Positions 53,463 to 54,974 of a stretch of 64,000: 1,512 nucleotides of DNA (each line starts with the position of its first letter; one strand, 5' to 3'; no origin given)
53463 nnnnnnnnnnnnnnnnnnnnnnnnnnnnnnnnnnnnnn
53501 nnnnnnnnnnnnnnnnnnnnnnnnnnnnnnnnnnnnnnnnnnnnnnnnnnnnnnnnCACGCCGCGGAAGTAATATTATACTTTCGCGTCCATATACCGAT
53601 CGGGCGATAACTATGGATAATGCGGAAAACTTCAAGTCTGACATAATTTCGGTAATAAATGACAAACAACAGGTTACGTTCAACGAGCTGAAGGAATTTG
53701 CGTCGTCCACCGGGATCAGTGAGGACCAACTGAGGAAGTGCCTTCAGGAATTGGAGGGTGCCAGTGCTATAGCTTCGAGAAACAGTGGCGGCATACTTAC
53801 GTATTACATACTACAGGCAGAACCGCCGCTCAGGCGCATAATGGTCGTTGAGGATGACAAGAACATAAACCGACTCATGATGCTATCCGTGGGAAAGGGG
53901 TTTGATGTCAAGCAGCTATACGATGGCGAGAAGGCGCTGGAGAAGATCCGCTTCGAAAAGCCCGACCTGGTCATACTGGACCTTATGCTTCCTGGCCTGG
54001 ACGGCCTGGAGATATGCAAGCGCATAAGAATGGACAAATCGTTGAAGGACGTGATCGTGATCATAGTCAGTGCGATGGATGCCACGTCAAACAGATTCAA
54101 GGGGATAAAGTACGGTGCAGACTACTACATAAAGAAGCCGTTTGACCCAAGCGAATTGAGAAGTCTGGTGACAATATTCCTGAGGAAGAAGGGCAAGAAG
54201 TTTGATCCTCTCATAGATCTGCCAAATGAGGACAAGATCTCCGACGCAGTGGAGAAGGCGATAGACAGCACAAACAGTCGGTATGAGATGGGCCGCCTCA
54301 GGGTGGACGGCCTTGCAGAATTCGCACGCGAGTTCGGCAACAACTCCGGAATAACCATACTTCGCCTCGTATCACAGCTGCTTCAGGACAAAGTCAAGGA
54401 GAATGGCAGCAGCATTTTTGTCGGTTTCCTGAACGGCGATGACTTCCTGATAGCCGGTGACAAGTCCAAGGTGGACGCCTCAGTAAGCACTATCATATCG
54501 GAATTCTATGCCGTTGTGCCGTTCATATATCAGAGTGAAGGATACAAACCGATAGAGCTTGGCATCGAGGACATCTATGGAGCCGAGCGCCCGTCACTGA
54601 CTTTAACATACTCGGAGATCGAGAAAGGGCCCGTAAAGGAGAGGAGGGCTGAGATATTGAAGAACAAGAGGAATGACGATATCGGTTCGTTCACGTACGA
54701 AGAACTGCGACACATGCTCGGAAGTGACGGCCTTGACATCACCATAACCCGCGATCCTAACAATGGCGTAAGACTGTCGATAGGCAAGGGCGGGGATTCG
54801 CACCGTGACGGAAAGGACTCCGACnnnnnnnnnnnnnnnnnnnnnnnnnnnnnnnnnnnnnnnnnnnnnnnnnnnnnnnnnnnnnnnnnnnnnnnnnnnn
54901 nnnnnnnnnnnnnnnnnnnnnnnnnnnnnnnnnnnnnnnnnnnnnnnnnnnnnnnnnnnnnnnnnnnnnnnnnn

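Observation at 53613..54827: wHTH-receiver-GGDEF-like protein in an archaeal genome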

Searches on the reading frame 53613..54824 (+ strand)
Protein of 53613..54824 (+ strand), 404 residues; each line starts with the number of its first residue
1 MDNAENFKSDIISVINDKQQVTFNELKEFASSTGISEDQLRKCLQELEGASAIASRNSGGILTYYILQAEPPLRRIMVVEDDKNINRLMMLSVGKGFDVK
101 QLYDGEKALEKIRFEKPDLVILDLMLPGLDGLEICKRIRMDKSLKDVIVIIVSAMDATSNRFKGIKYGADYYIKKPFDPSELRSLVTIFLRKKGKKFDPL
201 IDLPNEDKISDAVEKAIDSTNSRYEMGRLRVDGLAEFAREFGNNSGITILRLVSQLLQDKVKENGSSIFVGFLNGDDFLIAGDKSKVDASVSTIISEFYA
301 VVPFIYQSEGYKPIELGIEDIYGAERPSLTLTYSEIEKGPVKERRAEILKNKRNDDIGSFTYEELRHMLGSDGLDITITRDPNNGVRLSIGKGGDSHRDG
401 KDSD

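Call 4: search_protein_families(library=pfam, proteins=[window:53613-54824:+], max_evalue=10)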
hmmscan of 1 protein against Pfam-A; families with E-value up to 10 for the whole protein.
window:53613-54824:+ (404 aa): 7 families
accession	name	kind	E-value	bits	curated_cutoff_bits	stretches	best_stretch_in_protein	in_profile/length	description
PF00072.30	Response_reg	-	2.4e-25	89.3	30.2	1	76-186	1-110/111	Response regulator receiver domain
PF23198.2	PDE8A_N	-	5.8e-05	23.5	29.6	1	71-154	8-94/147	PDE8A-like, N-terminal domain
PF00990.26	GGDEF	-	0.0031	17.7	23.8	1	197-307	3-115/161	Diguanylate cyclase, GGDEF domain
PF22566.2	UBA_8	-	0.0079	16.3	26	1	26-46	7-27/46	UBA-like domain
PF08280.17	HTH_Mga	-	0.047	14.1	23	1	26-47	22-43/59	M protein trans-acting positive regulator (MGA) HTH domain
PF16902.11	FokI_D3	-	0.05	13.9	29.2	1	13-39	20-47/69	FokI, D3 domain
PF12344.14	UvrB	-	0.19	12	27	1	207-223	4-20/43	Ultra-violet resistance protein B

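Call 5: search_protein_families(library=ncbifam, proteins=[window:53613-54824:+], max_evalue=10)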
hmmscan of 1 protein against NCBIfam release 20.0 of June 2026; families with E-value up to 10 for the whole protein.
window:53613-54824:+ (404 aa): 98 families (the best 25 are shown)
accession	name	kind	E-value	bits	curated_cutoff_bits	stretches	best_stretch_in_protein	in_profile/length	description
NF045944.1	ResRegRpaBCyano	equivalog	9.5e-28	97.1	330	1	77-196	1-118/229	response regulator transcription factor RpaB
NF040689.1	MtrAB_MtrA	equivalog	1.2e-27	96.7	300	1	76-240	1-161/219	MtrAB system response regulator MtrA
TIGR02154.1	PhoB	equivalog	7.1e-27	94.2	296.2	1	74-196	3-126/226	phosphate regulon transcriptional regulator PhoB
NF040534.1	resp_reg_YycF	equivalog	1.3e-24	86.8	340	1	74-196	1-121/231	response regulator YycF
NF007005.1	PRK09468.1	equivalog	1.6e-24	86.6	331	1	74-196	4-125/237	osmolarity response regulator transcription factor OmpR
NF041733.1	resp_reg_CseB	equivalog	1.6e-23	83.3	350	1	75-196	2-121/228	two-component system response regulator CseB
NF007135.0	PRK09581.1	equivalog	1.8e-23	83.1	474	1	75-191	4-121/457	PleD family two-component system response regulator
NF033117.2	vanR_ACDEGLN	exception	3.8e-23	82.3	350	1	76-194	1-117/226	VanR-ABDEGLN family response regulator transcription factor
NF007982.1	PRK10710.1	equivalog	8e-23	81.2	380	1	73-198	7-130/235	envelope stress response regulator BaeR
NF008296.0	PRK11083.1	equivalog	2.2e-22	79.6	273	1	74-195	4-123/228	two-component system response regulator CreB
NF045991.1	RespRegCtrARhodob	equivalog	1.4e-20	74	350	1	75-195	2-122/224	response regulator transcription factor CtrA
NF033120.0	vanR_FM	exception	9.6e-20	71.2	460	1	76-195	6-123/231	vancomycin resistance response regulator transcription factor, VanR-F/VanR-M family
NF053854.1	RespRegPhoBBctds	equivalog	1.2e-19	70.6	270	1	76-195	1-120/225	two-component system response regulator PhoB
TIGR01387.1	cztR_silR_copR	subfamily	1.7e-19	70.4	279.2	1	76-203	1-127/218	heavy metal response regulator transcription factor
NF007546.0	PRK10161.1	equivalog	8.3e-19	68.1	471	1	74-192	3-122/229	phosphate response regulator transcription factor PhoB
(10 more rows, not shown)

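Call 6: find_homologous_proteins(query=window:53613-54824:+, max_evalue=0.001)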
Query window:53613-54824:+ (404 aa): 1862 proteins with E <= 0.001 among 7397 candidates; the best 120 are listed.
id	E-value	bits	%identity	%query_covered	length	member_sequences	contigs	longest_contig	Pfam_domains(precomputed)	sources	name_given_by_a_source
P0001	3.2e-259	877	100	100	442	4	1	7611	PF00072.31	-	-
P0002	1.5e-227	773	87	99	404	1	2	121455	PF23198.2,PF00072.31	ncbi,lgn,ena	-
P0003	7.9e-209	712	80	99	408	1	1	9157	PF00072.31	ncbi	-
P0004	1.1e-206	704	79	99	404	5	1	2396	PF00072.31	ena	-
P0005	1.1e-204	698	79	99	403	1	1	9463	PF00072.31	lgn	-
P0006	1.1e-202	691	79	99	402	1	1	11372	PF00072.31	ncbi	-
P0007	2.1e-202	690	79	97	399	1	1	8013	PF00072.31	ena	-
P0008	4.8e-202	689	79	97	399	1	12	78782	PF00072.31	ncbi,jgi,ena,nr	ncbi:MAG: response regulator [Candidatus Marsarchaeota archaeon]|jgi:DNA-binding response OmpR famil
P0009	3.1e-201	687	79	97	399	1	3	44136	PF00072.31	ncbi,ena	-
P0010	5.5e-199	679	79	99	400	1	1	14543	PF00072.31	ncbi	ncbi:MAG: response regulator [Candidatus Micrarchaeaceae archaeon]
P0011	1.5e-197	674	78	97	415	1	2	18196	PF00072.31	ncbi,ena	-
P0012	9.4e-196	668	77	97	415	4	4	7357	PF00072.31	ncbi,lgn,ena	-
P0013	3.6e-193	660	76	97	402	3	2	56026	PF00072.31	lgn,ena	-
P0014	1.8e-191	654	75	97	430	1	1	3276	PF00072.31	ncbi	-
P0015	3.5e-190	650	77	96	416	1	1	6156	PF00072.31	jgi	jgi:DNA-binding response OmpR family regulator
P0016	1.5e-182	625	74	97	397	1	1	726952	PF00072.31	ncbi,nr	ncbi:MAG: response regulator [Candidatus Micrarchaeota archaeon]|nr:response regulator [Candidatus M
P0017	1.2e-181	622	71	98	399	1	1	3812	PF00072.31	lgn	-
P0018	2.9e-181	621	72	99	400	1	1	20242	PF00072.31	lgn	-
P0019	3.8e-181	620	72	98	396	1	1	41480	PF00072.31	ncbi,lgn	-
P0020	9.0e-181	619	71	97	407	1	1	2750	PF00072.31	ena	-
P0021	2.8e-180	618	72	98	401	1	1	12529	PF00072.31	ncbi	ncbi:MAG: response regulator [Candidatus Micrarchaeia archaeon]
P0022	3.3e-180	617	70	98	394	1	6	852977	PF00072.31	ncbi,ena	-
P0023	9.3e-180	616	72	98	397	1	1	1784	PF00072.31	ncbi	-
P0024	1.1e-179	616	70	99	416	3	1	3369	PF00072.31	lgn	-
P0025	1.6e-179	615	71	99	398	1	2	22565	PF00072.31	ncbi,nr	ncbi:MAG: response regulator [Candidatus Micrarchaeota archaeon]|nr:response regulator [Candidatus M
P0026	2.8e-179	614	71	96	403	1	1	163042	PF00072.31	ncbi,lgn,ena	-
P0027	4.2e-179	614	69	98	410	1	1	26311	PF00072.31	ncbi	-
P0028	5.0e-179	613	71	99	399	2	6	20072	PF00072.31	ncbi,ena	-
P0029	5.8e-179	613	70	99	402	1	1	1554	PF00072.31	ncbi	-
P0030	6.3e-179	613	72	98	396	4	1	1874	PF00072.31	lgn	-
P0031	9.7e-179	612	73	98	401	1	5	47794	PF00072.31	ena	-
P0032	1.8e-178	612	72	98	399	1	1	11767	PF00072.31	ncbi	-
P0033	2.9e-178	611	70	99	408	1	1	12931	PF00072.31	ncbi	-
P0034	2.9e-178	611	69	99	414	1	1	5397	PF00072.31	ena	-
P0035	8.2e-178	609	71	99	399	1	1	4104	PF00072.31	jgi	jgi:DNA-binding response OmpR family regulator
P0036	2.3e-177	608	72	98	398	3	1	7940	PF00072.31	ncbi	-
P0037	3.9e-177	607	72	97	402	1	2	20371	PF00072.31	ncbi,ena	-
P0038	4.1e-177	607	69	100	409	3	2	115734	PF00072.31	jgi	jgi:CheY-like chemotaxis protein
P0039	7.8e-177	606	70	97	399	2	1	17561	PF00072.31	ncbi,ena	-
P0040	1.1e-176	606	72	97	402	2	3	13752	PF00072.31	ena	-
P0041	1.5e-176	605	68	99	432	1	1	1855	PF00072.31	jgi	jgi:DNA-binding response OmpR family regulator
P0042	1.7e-176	605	72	97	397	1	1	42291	PF00072.31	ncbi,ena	-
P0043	2.4e-176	605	69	100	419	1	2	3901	PF00072.31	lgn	-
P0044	3.1e-176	604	71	98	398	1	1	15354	PF00072.31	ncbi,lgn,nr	ncbi:response regulator [Candidatus Marsarchaeota archaeon]|nr:response regulator [Candidatus Marsar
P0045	4.6e-176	604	72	97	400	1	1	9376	PF00072.31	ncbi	ncbi:MAG: response regulator [Candidatus Micrarchaeaceae archaeon]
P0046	4.8e-176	604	71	97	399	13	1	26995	PF00072.31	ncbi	-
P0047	7.4e-176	603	68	99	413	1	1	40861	PF00072.31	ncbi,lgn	-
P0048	9.8e-176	603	71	97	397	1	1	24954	PF00072.31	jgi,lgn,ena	-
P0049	1.3e-175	602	70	98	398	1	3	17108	PF00072.31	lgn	-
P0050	1.9e-175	602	71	95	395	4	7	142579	PF00072.31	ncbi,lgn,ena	-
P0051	1.9e-175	602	71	98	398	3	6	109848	PF00072.31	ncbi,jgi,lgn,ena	jgi:DNA-binding response OmpR family regulator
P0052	2.6e-175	601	70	97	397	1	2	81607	PF23198.2,PF00072.31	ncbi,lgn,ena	-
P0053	3.5e-175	601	68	100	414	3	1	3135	PF00072.31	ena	-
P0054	5.4e-175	600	72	96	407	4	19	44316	PF00072.31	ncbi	ncbi:MAG: response regulator [Candidatus Micrarchaeaceae archaeon]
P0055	8.6e-175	599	72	98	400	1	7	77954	PF00072.31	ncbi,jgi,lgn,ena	jgi:DNA-binding response OmpR family regulator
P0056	8.6e-175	599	72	98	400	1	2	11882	PF00072.31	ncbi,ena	-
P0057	8.9e-175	599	68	99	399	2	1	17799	PF00072.31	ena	-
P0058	1.7e-174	598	69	98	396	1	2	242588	PF00072.31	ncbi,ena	-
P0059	2.0e-174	598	72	97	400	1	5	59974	PF00072.31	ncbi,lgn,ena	-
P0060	2.1e-174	598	69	97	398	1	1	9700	PF00072.31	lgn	-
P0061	2.9e-174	598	71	97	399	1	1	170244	PF00072.31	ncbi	ncbi:MAG: response regulator transcription factor [Candidatus Micrarchaeaceae archaeon]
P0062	3.9e-174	597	70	98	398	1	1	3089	PF00072.31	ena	-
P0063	6.8e-174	597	70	98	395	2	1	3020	PF00072.31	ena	-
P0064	1.3e-173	596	67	99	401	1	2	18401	PF00072.31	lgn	-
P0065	1.9e-173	595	69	99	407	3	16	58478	PF00072.31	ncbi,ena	ncbi:MAG: response regulator [Candidatus Micrarchaeaceae archaeon]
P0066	7.5e-173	593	70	97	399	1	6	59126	PF00072.31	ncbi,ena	-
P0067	8.6e-173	593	68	100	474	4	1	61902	PF00072.31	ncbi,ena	-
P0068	1.3e-172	592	68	98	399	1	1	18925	PF00072.31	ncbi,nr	ncbi:Chemotaxis protein CheY [uncultured archaeon]|nr:Chemotaxis protein CheY [uncultured archaeon]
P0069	1.7e-172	592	67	99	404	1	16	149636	PF00072.31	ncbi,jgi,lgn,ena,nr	ncbi:MAG: response regulator [Candidatus Marsarchaeota archaeon]|jgi:DNA-binding response OmpR famil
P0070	2.6e-172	591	69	96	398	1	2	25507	PF00072.31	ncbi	-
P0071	3.1e-172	591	69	98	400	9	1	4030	PF00072.31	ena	-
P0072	3.2e-172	591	68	98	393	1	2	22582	PF00072.31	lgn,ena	-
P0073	7.1e-172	590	68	96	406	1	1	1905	PF00072.31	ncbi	-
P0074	7.8e-172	590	68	98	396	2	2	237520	PF00072.31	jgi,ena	jgi:CheY-like chemotaxis protein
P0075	8.0e-172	590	69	97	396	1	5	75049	PF00072.31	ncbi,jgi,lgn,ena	jgi:DNA-binding response OmpR family regulator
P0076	8.2e-172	590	68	98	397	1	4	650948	PF00072.31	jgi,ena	jgi:DNA-binding response OmpR family regulator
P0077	9.9e-172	589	69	97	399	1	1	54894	PF00072.31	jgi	jgi:CheY-like chemotaxis protein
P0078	1.0e-171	589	70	97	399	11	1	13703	PF00072.31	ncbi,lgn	-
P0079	1.4e-171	589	70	100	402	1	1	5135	PF00072.31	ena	-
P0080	1.6e-171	589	68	98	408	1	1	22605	PF00072.31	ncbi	ncbi:MAG: response regulator [Candidatus Micrarchaeaceae archaeon]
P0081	1.9e-171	588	70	97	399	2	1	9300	PF00072.31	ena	-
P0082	2.6e-171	588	68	97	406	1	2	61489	PF00072.31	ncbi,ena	-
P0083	2.7e-171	588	69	99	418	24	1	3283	PF00072.31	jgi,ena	-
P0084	4.6e-171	587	67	99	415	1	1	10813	PF00072.31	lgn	-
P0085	5.2e-171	587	69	97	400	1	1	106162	PF00072.31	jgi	jgi:CheY-like chemotaxis protein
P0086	8.5e-171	586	70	97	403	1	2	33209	PF00072.31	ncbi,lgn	-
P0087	1.4e-170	586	68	98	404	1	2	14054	PF00072.31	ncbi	-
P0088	1.9e-170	585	67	99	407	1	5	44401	PF00072.31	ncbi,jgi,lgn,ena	jgi:DNA-binding response OmpR family regulator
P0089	2.1e-170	585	67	99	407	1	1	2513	PF00072.31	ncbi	-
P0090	2.1e-170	585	67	99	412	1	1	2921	PF00072.31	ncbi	-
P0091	4.0e-170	584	67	97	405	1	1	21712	PF00072.31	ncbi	-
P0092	4.4e-170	584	67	98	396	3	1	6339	PF00072.31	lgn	-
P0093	1.0e-169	583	68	100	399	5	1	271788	PF00072.31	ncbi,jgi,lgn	-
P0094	1.4e-169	582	67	98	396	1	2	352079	PF00072.31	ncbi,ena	-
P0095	1.7e-169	582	68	98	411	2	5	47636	PF00072.31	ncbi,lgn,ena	-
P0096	1.9e-169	582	67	97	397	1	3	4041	PF00072.31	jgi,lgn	jgi:DNA-binding response OmpR family regulator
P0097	2.5e-169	582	69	97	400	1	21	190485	PF00072.31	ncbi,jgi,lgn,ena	jgi:DNA-binding response OmpR family regulator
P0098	2.5e-169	582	69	97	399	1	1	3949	PF00072.31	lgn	-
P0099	4.0e-169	581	67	100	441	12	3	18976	PF00072.31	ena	-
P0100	4.4e-169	581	66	97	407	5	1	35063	PF00072.31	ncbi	-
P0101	4.6e-169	581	67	97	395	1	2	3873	PF00072.31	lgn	-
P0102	5.2e-169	580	67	98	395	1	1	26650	PF00072.31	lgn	-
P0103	9.7e-169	580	67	97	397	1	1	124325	PF00072.31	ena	-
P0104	1.1e-168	579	68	98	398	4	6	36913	PF00072.31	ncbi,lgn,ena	-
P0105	1.1e-168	579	67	97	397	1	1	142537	PF00072.31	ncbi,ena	-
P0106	1.6e-168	579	69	95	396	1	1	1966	PF00072.31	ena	-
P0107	1.6e-168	579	65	97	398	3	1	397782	PF00072.31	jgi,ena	jgi:CheY-like chemotaxis protein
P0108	1.7e-168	579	66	99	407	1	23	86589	PF00072.31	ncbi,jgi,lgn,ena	jgi:DNA-binding response OmpR family regulator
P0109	2.1e-168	578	67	100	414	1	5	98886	PF00072.31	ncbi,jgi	ncbi:MAG: response regulator [Candidatus Micrarchaeia archaeon]|jgi:DNA-binding response OmpR family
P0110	3.0e-168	578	68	98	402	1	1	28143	PF00072.31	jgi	jgi:CheY-like chemotaxis protein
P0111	3.3e-168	578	67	100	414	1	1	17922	PF00072.31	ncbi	ncbi:MAG: response regulator [Candidatus Micrarchaeales archaeon]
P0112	4.1e-168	578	66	99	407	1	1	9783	PF00072.31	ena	-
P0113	4.5e-168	577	67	99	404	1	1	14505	PF00072.31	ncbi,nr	ncbi:MAG: response regulator [Candidatus Marsarchaeota archaeon]|nr:response regulator [Candidatus M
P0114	4.7e-168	577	67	99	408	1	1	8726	PF00072.31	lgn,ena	-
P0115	7.2e-168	577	66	100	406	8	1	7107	PF00072.31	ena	-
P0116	7.8e-168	577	67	99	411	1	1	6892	PF00072.31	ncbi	-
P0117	1.1e-167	576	67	100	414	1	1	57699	PF00072.31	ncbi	ncbi:MAG: response regulator [Candidatus Micrarchaeia archaeon]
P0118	1.1e-167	576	70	98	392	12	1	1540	PF00072.31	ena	-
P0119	1.2e-167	576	66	99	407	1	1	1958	PF00072.31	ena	-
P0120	1.9e-167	575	66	97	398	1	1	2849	PF00072.31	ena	-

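Call 13: search_solved_structures(query=A1, max_evalue=10, show_alignments=0)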
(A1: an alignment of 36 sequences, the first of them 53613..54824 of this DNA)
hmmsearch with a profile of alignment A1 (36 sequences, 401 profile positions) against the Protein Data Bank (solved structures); distinct sequences matched with E-value up to 10: 317 (the best 60 are shown).
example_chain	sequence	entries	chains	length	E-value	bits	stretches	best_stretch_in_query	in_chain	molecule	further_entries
1nxo_A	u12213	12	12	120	3.4e-27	98.3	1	73-192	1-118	DNA-binding response regulator | Response regulator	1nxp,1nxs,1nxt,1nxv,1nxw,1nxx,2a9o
6is1_A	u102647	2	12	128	5.4e-27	97.6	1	70-193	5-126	Response regulator ArlR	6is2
8fk2_A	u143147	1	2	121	5.6e-27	97.6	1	73-192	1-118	Putative response regulator CovR VicR-like protein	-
6is3_C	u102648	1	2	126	7.4e-27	97.2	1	70-192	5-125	Response regulator ArlR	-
1mvo_A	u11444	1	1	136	9.3e-27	96.9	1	73-193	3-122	PhoP response regulator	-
6eb7_A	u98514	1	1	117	1.3e-26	96.4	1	74-191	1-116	DNA-binding response regulator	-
3nhz_A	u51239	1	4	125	4.1e-25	91.5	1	73-192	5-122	Two component system transcriptional regulator mtrA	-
9g85_A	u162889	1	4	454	4.9e-25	91.2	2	74-183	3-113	Response regulator PleD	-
2wb4_A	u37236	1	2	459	5.1e-25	91.1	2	74-183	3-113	DIGUANYLATE CYCLASE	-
9g86_A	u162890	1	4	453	5.8e-25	90.9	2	75-183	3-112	Response regulator PleD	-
1w25_A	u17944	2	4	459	6.1e-25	90.9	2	75-183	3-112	STALKED-CELL DIFFERENTIATION CONTROLLING PROTEIN | RESPONSE REGULATOR PLED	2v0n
2gwr_A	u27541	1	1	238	1.6e-24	89.5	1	73-193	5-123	DNA-binding response regulator mtrA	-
2zwm_A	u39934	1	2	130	2.7e-24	88.7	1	74-192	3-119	Transcriptional regulatory protein yycF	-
3f6p_A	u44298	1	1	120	2.8e-24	88.7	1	74-192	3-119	Transcriptional regulatory protein yycF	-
5hm6_A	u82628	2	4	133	3e-22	82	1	68-195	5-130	BfmR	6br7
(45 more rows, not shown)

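Call 20: predict_structure(alignment_id=A1)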
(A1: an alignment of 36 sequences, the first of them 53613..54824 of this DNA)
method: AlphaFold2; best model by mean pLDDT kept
length: 404 residues; sequences in the alignment: 36
mean_pLDDT: 68.4   pTM: 0.53
mean pLDDT of the five models: 68.4, 67.3, 66.9, 65.5, 62.7
residues with pLDDT >= 90: 6; 70-90: 209; 50-70: 122; < 50: 67
segments of 3 or more residues with pLDDT < 50: 68-72, 92-95, 156-168, 190-203, 312-324, 392-404
pLDDT, mean of each block of 10 residues (from residue 1): 63 73 88 85 82 75 69 69 62 57 85 80 79 79 71 54 45 56 52 42 65 80 83 81 71 69 70 77 86 71 56 43 59 87 85 67 81 62 58 35 26
secondary structure, 60 per line:
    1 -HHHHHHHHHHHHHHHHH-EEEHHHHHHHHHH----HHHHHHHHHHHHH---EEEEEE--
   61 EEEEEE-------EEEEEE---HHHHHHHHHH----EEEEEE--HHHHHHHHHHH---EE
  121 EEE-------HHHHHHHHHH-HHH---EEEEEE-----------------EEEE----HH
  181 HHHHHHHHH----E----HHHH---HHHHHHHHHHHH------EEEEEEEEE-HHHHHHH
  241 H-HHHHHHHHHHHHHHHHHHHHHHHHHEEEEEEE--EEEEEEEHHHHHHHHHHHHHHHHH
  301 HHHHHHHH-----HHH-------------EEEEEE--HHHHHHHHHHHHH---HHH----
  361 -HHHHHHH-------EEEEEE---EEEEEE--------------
elements in order: H2-18 E20-22 H23-32 H37-49 E53-58 E61-66 E74-79 H83-92 E97-102 H105-115 E119-123 H131-140 E148-153 E171-174 H179-189 H199-202 H206-217 E224-232 H234-241 H243-267 E268-274 E277-283 H284-308 E330-335 H338-350 H362-368 E376-381 E385-390

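Call 25: fold_search(model_id=the predicted structure, library=pdb)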
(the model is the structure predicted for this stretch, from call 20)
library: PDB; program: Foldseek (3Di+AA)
matches with E <= 10: 1732; with E <= 0.001: 547
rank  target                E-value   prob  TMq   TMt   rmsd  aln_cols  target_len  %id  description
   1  3bre_A                4.4e-11  1.00  0.24  0.30  24.3       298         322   19  Crystal Structure of P.aeruginosa PA3702 (released 2008-04-01)
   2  3bre_B                4.7e-11  1.00  0.24  0.30  25.2       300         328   17  Crystal Structure of P.aeruginosa PA3702 (released 2008-04-01)
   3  3i5a                  6.6e-11  1.00  0.25  0.31  25.0       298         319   17  Crystal structure of full-length WpsR from Pseudomonas syringae (released 2009-08-18)
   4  2v0n_A                7.8e-11  1.00  0.25  0.22  24.8       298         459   18  ACTIVATED RESPONSE REGULATOR PLED IN COMPLEX WITH C-DIGMP AND GTP- ALPHA-S (released 2007-08-21)
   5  6zxm_A                3.7e-10  1.00  0.25  0.34  17.7       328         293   17  Diguanylate cyclase DgcR in complex with c-di-GMP (released 2021-03-31)
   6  6zxb_A                4.1e-10  1.00  0.25  0.34  16.0       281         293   18  Diguanylate cyclase DgcR (I-site mutant) in native state (released 2021-03-31)
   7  9g86_B                9.7e-10  1.00  0.24  0.22  18.1       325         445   16  Structure of Response regulator PleD in complex with c-diGMP and pppGpp (released 2025-08-06)
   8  2wb4_B                1.2e-09  1.00  0.24  0.22  22.8       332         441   17  activated diguanylate cyclase PleD in complex with c-di-GMP (released 2010-04-21)
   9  9g85_B                1.6e-09  1.00  0.24  0.22  15.1       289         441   17  Structure of Response regulator PleD in complex with c-diGMP and ppGpp (released 2025-08-06)
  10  9g85_A                2.9e-09  1.00  0.24  0.22  18.0       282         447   19  Structure of Response regulator PleD in complex with c-diGMP and ppGpp (released 2025-08-06)
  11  9dvt_S                3.8e-09  1.00  0.28  0.47   2.6       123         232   34  Cryo-EM structure of RpaA bound to PkaiBC DNA and the CTD of the alpha subunit of RNAP from the cyanobacterium Synecho (released 2025-10-15)
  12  2wb4_A                3.8e-09  1.00  0.27  0.24  25.4       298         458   18  activated diguanylate cyclase PleD in complex with c-di-GMP (released 2010-04-21)
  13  5hm6_A                4.6e-09  1.00  0.26  0.80   2.7       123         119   33  N-terminal domain of BfmR from Acinetobacter baumannii (released 2017-01-18)
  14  9dvt_R                5.1e-09  1.00  0.28  0.47   4.9       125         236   34  Cryo-EM structure of RpaA bound to PkaiBC DNA and the CTD of the alpha subunit of RNAP from the cyanobacterium Synecho (released 2025-10-15)
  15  9g86_A                6.1e-09  1.00  0.24  0.22  18.2       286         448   18  Structure of Response regulator PleD in complex with c-diGMP and pppGpp (released 2025-08-06)
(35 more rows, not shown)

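Call 35: find_encoding_contigs(protein=P0022, flank=10000, max_places=2)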
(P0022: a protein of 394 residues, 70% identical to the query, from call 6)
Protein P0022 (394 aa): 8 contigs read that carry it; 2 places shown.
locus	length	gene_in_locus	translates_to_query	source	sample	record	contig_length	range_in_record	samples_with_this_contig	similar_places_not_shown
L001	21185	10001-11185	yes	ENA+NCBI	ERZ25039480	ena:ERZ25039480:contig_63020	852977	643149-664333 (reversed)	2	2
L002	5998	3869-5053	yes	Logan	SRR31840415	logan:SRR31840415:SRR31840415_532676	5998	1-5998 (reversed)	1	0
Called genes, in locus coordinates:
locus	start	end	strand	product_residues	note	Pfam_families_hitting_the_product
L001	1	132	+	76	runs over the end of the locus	PF04010:DUF357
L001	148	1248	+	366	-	PF02005:TRM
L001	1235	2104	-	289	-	PF00696:AA_kinase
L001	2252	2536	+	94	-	-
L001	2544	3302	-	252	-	PF09778:Guanylate_cyc_2, PF11814:DUF3335, PF13529:Peptidase_C39_2 (weak)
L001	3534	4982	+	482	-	PF01139:RtcB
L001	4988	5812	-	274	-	-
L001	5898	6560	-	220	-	PF01269:Fibrillarin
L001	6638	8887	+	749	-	PF08448:PAS_4 (faint), PF13188:PAS_8 (faint), PF00989:PAS, PF13426:PAS_9 (weak), PF00512:HisKA, PF02518:HATPase_c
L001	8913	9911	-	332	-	-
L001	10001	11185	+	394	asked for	PF00072:Response_reg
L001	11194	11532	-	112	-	-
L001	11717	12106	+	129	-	PF13456:RVT_3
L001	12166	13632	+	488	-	PF07719:TPR_2 (faint), PF13424:TPR_12 (faint), PF13428:TPR_14 (faint), PF25575:TPR_BSK1_C (weak), PF13414:TPR_11, PF13432:TPR_16 (weak), PF00515:TPR_1 (weak), PF00004:AAA, +3 more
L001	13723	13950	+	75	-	-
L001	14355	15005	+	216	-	PF08843:AbiEii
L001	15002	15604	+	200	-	-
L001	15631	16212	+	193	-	-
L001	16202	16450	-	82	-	-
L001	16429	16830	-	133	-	-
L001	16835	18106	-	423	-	-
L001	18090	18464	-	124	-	-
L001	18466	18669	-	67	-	-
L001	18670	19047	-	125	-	-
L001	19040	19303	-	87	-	-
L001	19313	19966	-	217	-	-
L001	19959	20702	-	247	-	-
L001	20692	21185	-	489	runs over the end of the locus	PF00437:T2SSE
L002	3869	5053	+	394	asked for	PF00072:Response_reg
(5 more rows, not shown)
